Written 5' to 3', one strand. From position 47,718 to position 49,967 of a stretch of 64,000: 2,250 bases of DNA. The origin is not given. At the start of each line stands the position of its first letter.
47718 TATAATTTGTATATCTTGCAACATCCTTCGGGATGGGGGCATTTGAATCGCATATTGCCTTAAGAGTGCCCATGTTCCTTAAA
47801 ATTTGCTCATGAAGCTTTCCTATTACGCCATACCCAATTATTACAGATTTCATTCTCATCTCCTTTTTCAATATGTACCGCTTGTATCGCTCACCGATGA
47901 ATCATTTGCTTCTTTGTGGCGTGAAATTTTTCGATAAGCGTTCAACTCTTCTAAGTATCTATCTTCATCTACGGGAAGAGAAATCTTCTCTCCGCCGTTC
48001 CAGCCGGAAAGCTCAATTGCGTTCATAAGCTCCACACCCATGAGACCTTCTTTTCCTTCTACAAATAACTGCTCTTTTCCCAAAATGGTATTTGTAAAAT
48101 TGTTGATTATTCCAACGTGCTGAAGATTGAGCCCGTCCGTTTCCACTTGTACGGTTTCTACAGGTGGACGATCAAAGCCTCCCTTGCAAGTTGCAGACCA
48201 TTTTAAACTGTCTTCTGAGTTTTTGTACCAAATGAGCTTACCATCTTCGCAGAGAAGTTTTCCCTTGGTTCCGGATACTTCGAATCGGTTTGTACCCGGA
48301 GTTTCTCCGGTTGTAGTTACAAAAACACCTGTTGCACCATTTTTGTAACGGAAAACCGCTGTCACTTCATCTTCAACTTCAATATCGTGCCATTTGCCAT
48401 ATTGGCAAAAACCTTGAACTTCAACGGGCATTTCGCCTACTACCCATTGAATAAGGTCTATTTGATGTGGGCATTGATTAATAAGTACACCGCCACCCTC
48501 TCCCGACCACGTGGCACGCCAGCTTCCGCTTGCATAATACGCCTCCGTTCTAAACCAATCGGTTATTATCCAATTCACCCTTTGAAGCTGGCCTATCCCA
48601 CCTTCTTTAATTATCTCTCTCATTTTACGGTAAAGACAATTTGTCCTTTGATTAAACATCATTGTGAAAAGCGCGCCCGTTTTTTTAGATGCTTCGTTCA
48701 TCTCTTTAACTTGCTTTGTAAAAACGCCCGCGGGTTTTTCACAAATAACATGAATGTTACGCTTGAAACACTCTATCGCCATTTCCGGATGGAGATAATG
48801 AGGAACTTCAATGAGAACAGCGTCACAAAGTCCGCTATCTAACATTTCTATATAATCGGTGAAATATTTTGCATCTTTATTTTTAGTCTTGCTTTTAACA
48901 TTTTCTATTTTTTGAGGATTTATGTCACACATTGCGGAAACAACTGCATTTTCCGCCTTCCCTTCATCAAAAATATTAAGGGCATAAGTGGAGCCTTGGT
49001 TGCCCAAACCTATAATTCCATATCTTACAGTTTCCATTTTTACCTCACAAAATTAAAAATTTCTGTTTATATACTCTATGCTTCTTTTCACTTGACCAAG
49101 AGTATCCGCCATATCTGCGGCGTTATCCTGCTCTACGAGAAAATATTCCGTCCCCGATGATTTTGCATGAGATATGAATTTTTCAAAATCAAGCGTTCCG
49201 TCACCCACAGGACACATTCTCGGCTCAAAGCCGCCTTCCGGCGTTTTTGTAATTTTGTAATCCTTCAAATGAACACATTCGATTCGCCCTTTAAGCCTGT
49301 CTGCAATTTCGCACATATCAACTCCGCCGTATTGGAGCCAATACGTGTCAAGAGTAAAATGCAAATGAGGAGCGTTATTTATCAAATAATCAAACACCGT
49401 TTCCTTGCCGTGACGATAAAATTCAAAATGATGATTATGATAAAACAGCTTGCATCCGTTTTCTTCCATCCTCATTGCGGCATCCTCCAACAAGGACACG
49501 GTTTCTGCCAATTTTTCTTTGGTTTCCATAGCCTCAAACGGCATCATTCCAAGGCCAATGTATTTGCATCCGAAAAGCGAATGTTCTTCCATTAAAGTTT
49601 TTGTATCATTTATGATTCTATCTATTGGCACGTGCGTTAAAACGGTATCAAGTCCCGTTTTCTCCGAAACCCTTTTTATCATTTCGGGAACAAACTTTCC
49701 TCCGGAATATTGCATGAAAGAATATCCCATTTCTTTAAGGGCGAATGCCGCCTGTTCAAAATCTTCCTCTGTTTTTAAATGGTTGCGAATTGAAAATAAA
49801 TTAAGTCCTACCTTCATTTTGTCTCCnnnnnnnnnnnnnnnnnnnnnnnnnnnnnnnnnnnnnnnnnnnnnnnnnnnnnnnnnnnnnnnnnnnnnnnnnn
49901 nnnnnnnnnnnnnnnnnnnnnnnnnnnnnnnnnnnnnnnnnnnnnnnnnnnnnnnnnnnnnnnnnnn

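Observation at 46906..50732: Candidate new feeder pathway: 2 Gfo/Idh/MocA dehydrogenases + 2 xylose-isomerase-like TIM barrels wired directly onto a complete glucuronate pathway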

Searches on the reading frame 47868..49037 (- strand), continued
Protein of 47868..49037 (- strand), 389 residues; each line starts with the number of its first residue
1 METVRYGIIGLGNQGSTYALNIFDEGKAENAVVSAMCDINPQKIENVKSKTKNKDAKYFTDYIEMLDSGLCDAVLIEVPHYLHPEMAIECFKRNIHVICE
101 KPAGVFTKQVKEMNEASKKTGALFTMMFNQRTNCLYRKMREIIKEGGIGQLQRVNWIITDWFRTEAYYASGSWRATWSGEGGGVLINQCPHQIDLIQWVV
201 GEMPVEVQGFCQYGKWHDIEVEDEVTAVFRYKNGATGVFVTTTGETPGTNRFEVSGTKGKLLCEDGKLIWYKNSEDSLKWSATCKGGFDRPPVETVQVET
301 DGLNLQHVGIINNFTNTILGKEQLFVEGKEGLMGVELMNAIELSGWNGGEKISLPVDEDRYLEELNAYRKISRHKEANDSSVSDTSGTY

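Call 41: search_protein_families(library=pfam, proteins=[L054:7503-8333:-, L011:4326-5063:-, L037:12206-12964:+, L035:14577-15428:+, L001:5880-6662:+, L026:8960-9868:-, L017:946-2748:+, L069:5734-7059:+, L064:13987-14886:+, L085:11516-12847:+], max_evalue=0.00001)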
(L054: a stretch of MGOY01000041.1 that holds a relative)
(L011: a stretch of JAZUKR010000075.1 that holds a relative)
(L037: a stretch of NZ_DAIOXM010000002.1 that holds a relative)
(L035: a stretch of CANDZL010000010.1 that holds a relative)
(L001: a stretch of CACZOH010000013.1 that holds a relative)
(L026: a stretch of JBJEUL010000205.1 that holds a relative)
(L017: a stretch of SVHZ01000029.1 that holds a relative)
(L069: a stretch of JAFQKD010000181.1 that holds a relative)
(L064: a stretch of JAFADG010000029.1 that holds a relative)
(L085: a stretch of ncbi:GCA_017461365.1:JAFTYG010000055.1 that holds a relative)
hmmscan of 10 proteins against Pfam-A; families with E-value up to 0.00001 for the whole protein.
L054:7503-8333:- (276 aa): 4 families
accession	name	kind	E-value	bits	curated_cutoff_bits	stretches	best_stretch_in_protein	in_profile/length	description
PF02311.25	AraC_binding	-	4.2e-16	59.3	21.1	1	28-115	15-99/135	AraC-like ligand binding domain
PF12833.13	HTH_18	-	1.5e-15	57.6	33.6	1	197-273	1-78/80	Helix-turn-helix domain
PF00165.29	HTH_AraC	-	6.6e-08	32.9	26.6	0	186-224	3-41/42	Bacterial regulatory helix-turn-helix proteins, AraC family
PF07883.17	Cupin_2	-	1.7e-07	31.3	27.2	1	28-81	10-63/70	Cupin domain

L011:4326-5063:- (245 aa): 2 families
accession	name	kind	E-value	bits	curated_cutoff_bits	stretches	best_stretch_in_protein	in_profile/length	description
PF12833.13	HTH_18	-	8.1e-20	71.3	33.6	1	164-242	1-79/80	Helix-turn-helix domain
PF00165.29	HTH_AraC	-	3.6e-16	59.3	26.6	1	206-240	7-40/42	Bacterial regulatory helix-turn-helix proteins, AraC family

L037:12206-12964:+ (252 aa): 3 families
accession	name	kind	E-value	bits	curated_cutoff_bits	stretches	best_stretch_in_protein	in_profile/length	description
PF00005.33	ABC_tran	-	1.4e-38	133.1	25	1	29-176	1-137/137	ABC transporter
PF13304.12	AAA_21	-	4.8e-13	50.3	27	1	157-207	250-300/304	AAA domain, putative AbiEii toxin, Type IV TA system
PF02463.25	SMC_N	-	8.5e-12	45.4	40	1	42-215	27-206/220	RecF/RecN/SMC N terminal domain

L035:14577-15428:+ (283 aa): 1 family
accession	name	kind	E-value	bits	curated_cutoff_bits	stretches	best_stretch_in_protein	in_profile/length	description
PF00528.27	BPD_transp_1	-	5.4e-20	72.3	26.4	1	102-276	10-182/184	Binding-protein-dependent transport system inner membrane component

L001:5880-6662:+ (260 aa): 1 family
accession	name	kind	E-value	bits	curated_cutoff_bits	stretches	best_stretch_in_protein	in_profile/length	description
PF01261.30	AP_endonuc_2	-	4.4e-29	102.3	31.1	1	13-253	1-247/249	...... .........-like TIM barrel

L026:8960-9868:- (302 aa): 0 families

L017:946-2748:+ (600 aa): 1 family
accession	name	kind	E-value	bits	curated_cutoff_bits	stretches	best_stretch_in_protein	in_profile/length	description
PF00128.31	Alpha-amylase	-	2.3e-52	179.2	22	1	126-495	1-360/446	Alpha amylase, catalytic domain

L069:5734-7059:+ (441 aa): 2 families
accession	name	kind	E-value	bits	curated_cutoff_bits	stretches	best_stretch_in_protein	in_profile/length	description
PF02056.22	Glyco_hydro_4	-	2e-51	174.6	23.2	1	5-185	1-181/183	Family 4 glycosyl hydrolase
PF11975.13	Glyco_hydro_4C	-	4.5e-45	154.7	24.1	1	196-412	1-211/211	Family 4 glycosyl hydrolase C-terminal domain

L064:13987-14886:+ (299 aa): 1 family
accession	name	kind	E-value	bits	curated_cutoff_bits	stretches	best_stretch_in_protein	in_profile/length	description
PF00528.27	BPD_transp_1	-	1.7e-11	44.7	26.4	1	117-292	19-182/184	Binding-protein-dependent transport system inner membrane component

L085:11516-12847:+ (443 aa): 1 family
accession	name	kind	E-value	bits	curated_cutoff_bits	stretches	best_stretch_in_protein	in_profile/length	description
PF07690.21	MFS_1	-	2.3e-21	76.5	33.4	2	39-373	7-347/347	Major Facilitator Superfamily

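Call 67: find_encoding_contigs(protein=P0087, flank=9000, max_places=1)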
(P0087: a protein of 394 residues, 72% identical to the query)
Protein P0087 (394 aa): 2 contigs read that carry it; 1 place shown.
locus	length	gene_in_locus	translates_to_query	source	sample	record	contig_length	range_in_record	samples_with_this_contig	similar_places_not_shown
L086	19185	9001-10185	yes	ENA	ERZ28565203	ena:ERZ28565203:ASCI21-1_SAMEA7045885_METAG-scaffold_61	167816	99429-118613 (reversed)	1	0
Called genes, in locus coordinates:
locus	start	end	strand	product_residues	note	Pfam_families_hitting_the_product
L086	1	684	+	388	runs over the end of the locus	PF00465:Fe-ADH, PF25137:ADH_Fe_C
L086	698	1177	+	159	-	PF12682:Flavodoxin_4, PF12724:Flavodoxin_5 (faint), PF02525:Flavodoxin_2 (weak)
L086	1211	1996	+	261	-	PF02627:CMD, PF07883:Cupin_2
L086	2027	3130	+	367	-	PF00248:Aldo_ket_red, PF13746:Fer4_18 (faint), PF13183:Fer4_8 (weak), PF13237:Fer4_10 (faint), PF13187:Fer4_9 (faint), PF13534:Fer4_17 (weak)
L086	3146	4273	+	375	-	PF00248:Aldo_ket_red, PF13183:Fer4_8 (faint), PF13746:Fer4_18 (faint), PF00037:Fer4 (faint), PF12798:Fer4_3 (faint), PF13187:Fer4_9 (weak), PF13237:Fer4_10 (weak), PF13534:Fer4_17 (weak), +1 more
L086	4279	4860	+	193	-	PF12822:ECF_trnsprt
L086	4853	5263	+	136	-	PF08973:TM1506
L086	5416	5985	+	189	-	PF01081:Aldolase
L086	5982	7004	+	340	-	PF00294:PfkB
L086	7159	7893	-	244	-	PF12833:HTH_18, PF00165:HTH_AraC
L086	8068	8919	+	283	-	PF01261:AP_endonuc_2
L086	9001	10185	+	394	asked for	PF01408:GFO_IDH_MocA, PF22725:GFO_IDH_MocA_C3, PF02894:GFO_IDH_MocA_C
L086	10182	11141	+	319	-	PF01408:GFO_IDH_MocA, PF02894:GFO_IDH_MocA_C, PF22725:GFO_IDH_MocA_C3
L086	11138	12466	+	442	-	PF02614:UxaC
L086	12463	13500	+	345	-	PF03786:UxuA, PF01261:AP_endonuc_2 (weak)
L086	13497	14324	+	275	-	PF00106:adh_short, PF13561:adh_short_C2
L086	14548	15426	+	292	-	PF04616:Glyco_hydro_43, PF16396:DUF5005 (weak)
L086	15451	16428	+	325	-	PF00356:LacI, PF00532:Peripla_BP_1, PF13407:Peripla_BP_4 (weak), PF13377:Peripla_BP_3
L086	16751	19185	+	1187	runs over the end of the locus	PF13472:Lipase_GDSL_2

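Call 68: find_encoding_contigs(protein=P0091, flank=9000, max_places=1)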
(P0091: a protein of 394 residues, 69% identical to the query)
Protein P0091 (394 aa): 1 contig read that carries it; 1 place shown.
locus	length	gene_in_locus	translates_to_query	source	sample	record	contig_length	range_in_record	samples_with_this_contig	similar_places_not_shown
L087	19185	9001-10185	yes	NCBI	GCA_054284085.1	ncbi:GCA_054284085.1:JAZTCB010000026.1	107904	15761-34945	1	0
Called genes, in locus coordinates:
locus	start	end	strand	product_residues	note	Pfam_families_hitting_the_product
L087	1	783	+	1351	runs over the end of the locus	PF25596:CPSase_L_D1, PF02786:CPSase_L_D2, PF02787:CPSase_L_D3, PF25596:CPSase_L_D1, PF02655:ATP-grasp_3, PF02786:CPSase_L_D2, PF02142:MGS, PF01678:DAP_epimerase, +5 more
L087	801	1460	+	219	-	-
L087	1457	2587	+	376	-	PF00266:Aminotran_5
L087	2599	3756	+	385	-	PF22025:ThiI_fer, PF02926:THUMP, PF02568:ThiI, PF06508:QueC (faint)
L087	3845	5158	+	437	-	PF00696:AA_kinase, PF01842:ACT (faint), PF22468:ACT_9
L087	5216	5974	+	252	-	PF07883:Cupin_2, PF12833:HTH_18, PF00165:HTH_AraC (weak)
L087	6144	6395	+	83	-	-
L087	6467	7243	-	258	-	PF02311:AraC_binding, PF00165:HTH_AraC (faint), PF12833:HTH_18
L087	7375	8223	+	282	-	PF01261:AP_endonuc_2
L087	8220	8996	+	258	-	PF01261:AP_endonuc_2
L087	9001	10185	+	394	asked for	PF01408:GFO_IDH_MocA, PF22725:GFO_IDH_MocA_C3, PF02894:GFO_IDH_MocA_C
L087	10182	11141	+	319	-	PF01408:GFO_IDH_MocA, PF03447:NAD_binding_3 (weak), PF02894:GFO_IDH_MocA_C, PF22725:GFO_IDH_MocA_C3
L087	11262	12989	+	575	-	PF00664:ABC_membrane, PF02463:SMC_N, PF00005:ABC_tran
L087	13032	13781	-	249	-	PF00392:GntR (faint), PF01022:HTH_5 (weak), PF01047:MarR (weak), PF08220:HTH_DeoR, PF08279:HTH_11, PF13412:HTH_24, PF13730:HTH_36 (weak), PF00455:DeoRC, +1 more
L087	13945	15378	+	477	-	PF01266:DAO, PF04324:Fer2_BFD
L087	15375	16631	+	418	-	PF00070:Pyr_redox (faint), PF00890:FAD_binding_2 (weak), PF01266:DAO (faint), PF03486:HI0933_like (weak), PF07992:Pyr_redox_2, PF12831:FAD_oxidored, PF13450:NAD_binding_8 (faint), PF13738:Pyr_redox_3 (weak)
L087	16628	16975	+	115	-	PF07892:DUF1667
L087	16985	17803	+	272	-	PF00702:Hydrolase, PF13344:Hydrolase_6, PF13419:HAD_2, PF13242:Hydrolase_like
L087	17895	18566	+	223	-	PF02308:MgtC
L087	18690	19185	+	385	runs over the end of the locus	-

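Call 69: find_encoding_contigs(protein=P0009, flank=9000, max_places=1)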
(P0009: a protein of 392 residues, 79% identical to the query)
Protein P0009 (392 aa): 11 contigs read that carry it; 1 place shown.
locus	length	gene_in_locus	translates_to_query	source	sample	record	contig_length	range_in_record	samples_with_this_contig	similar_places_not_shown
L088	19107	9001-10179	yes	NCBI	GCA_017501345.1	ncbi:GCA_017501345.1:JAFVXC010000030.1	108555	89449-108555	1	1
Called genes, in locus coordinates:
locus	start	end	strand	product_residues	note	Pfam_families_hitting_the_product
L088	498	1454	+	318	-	PF00561:Abhydrolase_1 (weak), PF12697:Abhydrolase_6 (weak), PF12146:Hydrolase_4 (weak)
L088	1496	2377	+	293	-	PF02311:AraC_binding, PF07883:Cupin_2, PF12833:HTH_18, PF00165:HTH_AraC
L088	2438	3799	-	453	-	PF00285:Citrate_synt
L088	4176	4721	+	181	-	PF00210:Ferritin (weak), PF02915:Rubrerythrin, PF21349:RUBY_RBDX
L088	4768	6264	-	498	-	PF08903:DUF1846, PF20921:DUF1846_C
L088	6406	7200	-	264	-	PF02311:AraC_binding, PF07883:Cupin_2, PF00165:HTH_AraC (faint), PF12833:HTH_18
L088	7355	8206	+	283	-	PF01261:AP_endonuc_2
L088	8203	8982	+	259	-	PF01261:AP_endonuc_2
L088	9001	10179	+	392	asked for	PF01408:GFO_IDH_MocA, PF02894:GFO_IDH_MocA_C, PF22725:GFO_IDH_MocA_C3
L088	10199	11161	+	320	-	PF01408:GFO_IDH_MocA, PF22725:GFO_IDH_MocA_C3, PF02894:GFO_IDH_MocA_C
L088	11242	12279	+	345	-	PF03786:UxuA, PF01261:AP_endonuc_2 (faint)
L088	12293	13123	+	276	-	PF00106:adh_short, PF13561:adh_short_C2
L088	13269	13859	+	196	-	PF01081:Aldolase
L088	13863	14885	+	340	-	PF00294:PfkB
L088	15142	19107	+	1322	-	PF00657:Lipase_GDSL (weak), PF13472:Lipase_GDSL_2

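Call 70: list_cluster_members(proteins=[P0001, P0121])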
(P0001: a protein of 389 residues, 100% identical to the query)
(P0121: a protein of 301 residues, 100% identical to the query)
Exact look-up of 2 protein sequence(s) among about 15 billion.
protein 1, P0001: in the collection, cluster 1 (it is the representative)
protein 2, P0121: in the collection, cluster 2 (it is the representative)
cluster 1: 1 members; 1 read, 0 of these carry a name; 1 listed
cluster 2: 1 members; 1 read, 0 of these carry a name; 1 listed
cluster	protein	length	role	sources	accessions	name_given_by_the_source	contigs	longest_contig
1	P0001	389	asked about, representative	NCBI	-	-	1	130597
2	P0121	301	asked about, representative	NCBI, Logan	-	-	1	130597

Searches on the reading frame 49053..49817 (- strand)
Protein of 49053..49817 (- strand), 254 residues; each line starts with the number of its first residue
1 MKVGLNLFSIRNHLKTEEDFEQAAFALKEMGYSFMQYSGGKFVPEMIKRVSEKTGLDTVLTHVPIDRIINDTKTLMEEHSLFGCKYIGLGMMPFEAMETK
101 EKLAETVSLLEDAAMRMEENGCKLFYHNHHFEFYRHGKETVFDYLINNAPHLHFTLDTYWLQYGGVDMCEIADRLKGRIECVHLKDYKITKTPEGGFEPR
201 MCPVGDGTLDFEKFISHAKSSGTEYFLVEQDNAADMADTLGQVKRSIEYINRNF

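Call 4: search_protein_families(library=pfam, proteins=[window:49053-49817:-])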
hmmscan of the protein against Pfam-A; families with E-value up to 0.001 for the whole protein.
window:49053-49817:- (254 aa): 1 family
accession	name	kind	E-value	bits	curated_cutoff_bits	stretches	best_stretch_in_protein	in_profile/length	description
PF01261.30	AP_endonuc_2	-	8.2e-14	52.3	31.1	1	68-250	66-246/249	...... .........-like TIM barrel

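Call 5: search_protein_families(library=ncbifam, proteins=[window:49053-49817:-])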
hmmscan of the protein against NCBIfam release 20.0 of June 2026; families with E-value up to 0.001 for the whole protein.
window:49053-49817:- (254 aa): 2 families
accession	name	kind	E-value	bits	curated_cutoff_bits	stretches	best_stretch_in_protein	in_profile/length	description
TIGR04379.1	myo_inos_iolE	equivalog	6.4e-12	45.6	290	1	99-188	124-213/290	myo-inosose-2 dehydratase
NF009689.0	PRK13210.1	subfamily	4e-05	22.9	200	1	172-251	198-276/286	L-ribulose-5-phosphate 3-epimerase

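Call 11: search_solved_structures(query=window:49053-49817:-, max_evalue=0.01)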
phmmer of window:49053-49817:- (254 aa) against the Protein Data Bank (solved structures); distinct sequences matched with E-value up to 0.01: 5.
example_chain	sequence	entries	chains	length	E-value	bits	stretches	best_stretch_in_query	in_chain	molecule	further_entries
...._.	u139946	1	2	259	7.6e-18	68.2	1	26-236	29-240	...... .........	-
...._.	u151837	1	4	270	6.8e-13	52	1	3-249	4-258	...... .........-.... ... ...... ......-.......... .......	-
8tcd_B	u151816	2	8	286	7.8e-13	51.8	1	3-249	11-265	Sugar phosphate isomerase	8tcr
3l23_A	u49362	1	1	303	4.2e-11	46.1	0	68-137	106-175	Sugar phosphate isomerase/epimerase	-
8tct_A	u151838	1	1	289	1.7e-10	44.1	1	27-189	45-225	Sugar phosphate isomerase/epimerase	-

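Call 42: search_solved_structures(query=window:49053-49817:-, max_evalue=0.01, show_alignments=3)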
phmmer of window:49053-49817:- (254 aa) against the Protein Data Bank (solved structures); distinct sequences matched with E-value up to 0.01: 5.
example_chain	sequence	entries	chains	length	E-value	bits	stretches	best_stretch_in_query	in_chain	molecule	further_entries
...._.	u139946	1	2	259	7.6e-18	68.2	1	26-236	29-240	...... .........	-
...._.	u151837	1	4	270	6.8e-13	52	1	3-249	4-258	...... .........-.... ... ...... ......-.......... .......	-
8tcd_B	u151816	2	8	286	7.8e-13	51.8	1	3-249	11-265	Sugar phosphate isomerase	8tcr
3l23_A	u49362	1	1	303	4.2e-11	46.1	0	68-137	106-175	Sugar phosphate isomerase/epimerase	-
8tct_A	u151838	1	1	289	1.7e-10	44.1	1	27-189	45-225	Sugar phosphate isomerase/epimerase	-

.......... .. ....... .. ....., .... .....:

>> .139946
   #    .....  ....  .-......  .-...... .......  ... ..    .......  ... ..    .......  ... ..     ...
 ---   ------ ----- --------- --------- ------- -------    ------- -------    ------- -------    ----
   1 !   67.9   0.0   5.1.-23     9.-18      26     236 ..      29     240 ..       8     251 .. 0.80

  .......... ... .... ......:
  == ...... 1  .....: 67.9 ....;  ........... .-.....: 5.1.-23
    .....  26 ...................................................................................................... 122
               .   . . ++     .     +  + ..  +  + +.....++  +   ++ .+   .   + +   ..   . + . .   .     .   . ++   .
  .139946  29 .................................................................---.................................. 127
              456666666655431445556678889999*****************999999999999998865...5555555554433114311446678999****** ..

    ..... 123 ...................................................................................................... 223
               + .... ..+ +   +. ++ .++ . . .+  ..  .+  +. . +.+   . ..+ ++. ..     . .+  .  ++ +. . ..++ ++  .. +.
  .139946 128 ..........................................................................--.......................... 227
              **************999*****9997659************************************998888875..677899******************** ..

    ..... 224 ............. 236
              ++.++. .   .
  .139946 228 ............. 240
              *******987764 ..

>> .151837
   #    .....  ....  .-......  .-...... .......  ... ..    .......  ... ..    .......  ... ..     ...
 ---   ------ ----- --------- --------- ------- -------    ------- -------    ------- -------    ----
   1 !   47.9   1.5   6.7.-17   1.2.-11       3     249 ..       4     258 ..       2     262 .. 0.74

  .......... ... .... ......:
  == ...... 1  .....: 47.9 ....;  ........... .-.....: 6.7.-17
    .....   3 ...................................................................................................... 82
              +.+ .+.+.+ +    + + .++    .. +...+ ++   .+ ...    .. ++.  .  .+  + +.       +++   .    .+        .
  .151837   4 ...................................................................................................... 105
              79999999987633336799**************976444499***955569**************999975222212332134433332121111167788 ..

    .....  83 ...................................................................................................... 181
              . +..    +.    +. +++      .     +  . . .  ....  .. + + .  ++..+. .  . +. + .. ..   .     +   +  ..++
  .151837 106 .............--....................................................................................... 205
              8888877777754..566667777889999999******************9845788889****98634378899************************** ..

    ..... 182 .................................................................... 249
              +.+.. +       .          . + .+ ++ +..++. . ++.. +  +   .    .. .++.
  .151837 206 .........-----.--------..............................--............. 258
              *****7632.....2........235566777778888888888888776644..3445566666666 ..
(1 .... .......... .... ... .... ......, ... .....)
